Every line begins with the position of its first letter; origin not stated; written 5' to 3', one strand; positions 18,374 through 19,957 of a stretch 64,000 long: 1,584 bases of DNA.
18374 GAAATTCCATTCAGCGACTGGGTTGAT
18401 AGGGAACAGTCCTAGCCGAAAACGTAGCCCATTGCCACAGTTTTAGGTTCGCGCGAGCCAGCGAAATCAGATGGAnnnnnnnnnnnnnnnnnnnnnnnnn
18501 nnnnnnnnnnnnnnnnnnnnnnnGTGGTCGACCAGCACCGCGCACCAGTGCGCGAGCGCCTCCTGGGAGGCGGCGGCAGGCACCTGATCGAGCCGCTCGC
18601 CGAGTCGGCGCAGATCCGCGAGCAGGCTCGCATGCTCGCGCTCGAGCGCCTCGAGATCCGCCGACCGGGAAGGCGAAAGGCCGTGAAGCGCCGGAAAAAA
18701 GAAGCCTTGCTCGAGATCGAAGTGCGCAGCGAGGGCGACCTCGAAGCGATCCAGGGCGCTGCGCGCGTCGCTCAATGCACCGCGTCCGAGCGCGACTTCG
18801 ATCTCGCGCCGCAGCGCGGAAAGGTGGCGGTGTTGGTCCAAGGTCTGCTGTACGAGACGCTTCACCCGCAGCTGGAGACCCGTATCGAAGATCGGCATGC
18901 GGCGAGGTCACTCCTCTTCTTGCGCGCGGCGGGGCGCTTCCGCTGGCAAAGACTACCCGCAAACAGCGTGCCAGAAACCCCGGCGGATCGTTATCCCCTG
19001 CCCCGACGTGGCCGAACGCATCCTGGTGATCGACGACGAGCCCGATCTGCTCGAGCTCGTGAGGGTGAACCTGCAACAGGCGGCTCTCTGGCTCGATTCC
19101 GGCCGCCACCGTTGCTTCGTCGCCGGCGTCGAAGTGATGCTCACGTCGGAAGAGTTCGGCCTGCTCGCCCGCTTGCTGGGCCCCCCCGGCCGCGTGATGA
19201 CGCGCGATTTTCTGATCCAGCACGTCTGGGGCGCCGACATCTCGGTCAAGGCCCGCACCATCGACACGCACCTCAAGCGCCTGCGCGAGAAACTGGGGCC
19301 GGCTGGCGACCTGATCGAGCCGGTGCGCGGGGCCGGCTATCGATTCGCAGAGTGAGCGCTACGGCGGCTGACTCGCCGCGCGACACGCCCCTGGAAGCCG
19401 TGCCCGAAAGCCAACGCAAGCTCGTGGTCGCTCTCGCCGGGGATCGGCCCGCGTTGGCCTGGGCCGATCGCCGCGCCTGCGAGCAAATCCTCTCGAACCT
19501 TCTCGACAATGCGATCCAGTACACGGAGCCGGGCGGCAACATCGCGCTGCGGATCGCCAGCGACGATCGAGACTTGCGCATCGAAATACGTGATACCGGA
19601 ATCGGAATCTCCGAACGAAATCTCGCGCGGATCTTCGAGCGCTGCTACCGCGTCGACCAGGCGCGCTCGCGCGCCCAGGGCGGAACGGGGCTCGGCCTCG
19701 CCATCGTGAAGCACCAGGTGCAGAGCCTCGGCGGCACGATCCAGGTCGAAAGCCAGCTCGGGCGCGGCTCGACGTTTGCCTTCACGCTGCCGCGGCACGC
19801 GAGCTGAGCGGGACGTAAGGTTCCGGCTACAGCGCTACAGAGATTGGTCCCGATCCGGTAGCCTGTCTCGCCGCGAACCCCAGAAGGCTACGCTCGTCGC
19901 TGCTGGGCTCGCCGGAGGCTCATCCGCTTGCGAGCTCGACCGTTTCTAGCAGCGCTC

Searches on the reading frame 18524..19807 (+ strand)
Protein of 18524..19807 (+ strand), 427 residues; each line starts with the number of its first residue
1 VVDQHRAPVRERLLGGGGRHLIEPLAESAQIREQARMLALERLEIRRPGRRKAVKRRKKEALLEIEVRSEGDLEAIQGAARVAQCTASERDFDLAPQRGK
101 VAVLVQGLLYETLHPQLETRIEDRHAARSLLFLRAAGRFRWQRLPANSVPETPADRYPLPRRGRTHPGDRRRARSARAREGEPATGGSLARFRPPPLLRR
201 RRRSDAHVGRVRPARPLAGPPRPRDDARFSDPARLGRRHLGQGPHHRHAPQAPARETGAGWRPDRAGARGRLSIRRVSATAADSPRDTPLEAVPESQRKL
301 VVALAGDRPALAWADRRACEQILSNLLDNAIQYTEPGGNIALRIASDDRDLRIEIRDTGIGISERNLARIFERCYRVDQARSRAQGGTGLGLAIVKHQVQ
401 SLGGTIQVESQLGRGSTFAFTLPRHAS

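Call 55: search_protein_families(library=pfam, proteins=[window:18524-19807:+], max_evalue=0.0001)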
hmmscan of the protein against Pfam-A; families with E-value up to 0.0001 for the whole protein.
window:18524-19807:+ (427 aa): 2 families
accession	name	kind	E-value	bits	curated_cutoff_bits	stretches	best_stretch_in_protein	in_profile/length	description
PF02518.31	HATPase_c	-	4.8e-31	107.9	26.4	1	315-424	2-109/111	Histidine kinase-, DNA gyrase B-, and HSP90-like ATPase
PF13581.12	HATPase_c_2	-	8.7e-05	23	27.4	0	309-401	22-111/127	Histidine kinase-like ATPase domain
